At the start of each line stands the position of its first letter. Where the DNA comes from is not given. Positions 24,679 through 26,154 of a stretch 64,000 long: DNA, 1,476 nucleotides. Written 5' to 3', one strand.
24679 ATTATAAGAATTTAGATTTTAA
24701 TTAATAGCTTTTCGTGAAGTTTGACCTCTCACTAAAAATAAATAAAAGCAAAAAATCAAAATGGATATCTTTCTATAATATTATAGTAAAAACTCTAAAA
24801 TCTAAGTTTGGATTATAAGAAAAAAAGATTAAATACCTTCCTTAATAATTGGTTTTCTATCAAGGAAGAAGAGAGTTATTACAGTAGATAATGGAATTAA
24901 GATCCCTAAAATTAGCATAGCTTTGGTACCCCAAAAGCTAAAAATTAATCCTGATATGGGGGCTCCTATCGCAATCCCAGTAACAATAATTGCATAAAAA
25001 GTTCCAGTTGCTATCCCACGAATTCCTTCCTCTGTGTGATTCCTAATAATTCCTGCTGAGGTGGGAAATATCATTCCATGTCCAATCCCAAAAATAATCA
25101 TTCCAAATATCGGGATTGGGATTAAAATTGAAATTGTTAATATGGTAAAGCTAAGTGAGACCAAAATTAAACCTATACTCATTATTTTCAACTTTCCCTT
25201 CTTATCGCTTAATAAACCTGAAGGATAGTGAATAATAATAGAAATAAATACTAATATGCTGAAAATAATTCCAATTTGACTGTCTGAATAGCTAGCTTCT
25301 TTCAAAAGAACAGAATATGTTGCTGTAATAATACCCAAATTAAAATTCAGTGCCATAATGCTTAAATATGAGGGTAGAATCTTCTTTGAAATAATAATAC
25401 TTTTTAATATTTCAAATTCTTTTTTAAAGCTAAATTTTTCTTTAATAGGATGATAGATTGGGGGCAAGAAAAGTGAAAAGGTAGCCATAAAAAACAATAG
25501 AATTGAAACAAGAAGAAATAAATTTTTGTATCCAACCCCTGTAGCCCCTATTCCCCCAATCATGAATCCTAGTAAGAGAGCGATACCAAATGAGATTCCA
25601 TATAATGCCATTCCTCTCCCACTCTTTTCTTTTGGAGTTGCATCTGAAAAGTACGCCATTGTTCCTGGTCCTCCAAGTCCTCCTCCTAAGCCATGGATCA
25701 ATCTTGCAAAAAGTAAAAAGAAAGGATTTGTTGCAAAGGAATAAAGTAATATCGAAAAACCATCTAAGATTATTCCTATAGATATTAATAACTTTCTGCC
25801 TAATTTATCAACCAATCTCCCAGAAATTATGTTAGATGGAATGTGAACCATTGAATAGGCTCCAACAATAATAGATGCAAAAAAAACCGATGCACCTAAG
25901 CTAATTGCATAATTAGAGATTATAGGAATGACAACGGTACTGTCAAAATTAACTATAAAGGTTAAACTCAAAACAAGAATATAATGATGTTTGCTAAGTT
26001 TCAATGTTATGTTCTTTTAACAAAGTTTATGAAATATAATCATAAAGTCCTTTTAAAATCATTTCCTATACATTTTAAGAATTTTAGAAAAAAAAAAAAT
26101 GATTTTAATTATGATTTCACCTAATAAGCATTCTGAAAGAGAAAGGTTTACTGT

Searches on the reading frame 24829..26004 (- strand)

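Call 52: search_protein_families(library=pfam, proteins=[window:24829-26004:-], max_evalue=0.001)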
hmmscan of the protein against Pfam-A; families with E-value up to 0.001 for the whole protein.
window:24829-26004:- (391 aa): 3 families
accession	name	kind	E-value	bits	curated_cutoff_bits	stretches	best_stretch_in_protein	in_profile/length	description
PF07690.21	MFS_1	-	2.7e-52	178.3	33.4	2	12-223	2-216/347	Major Facilitator Superfamily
PF12832.13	MFS_1_like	-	7e-20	71.8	25.2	2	3-163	209-371/373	MFS_1 like family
PF00083.30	Sugar_tr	-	6.3e-16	58.7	22.3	2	39-191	44-204/452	Sugar (and other) transporter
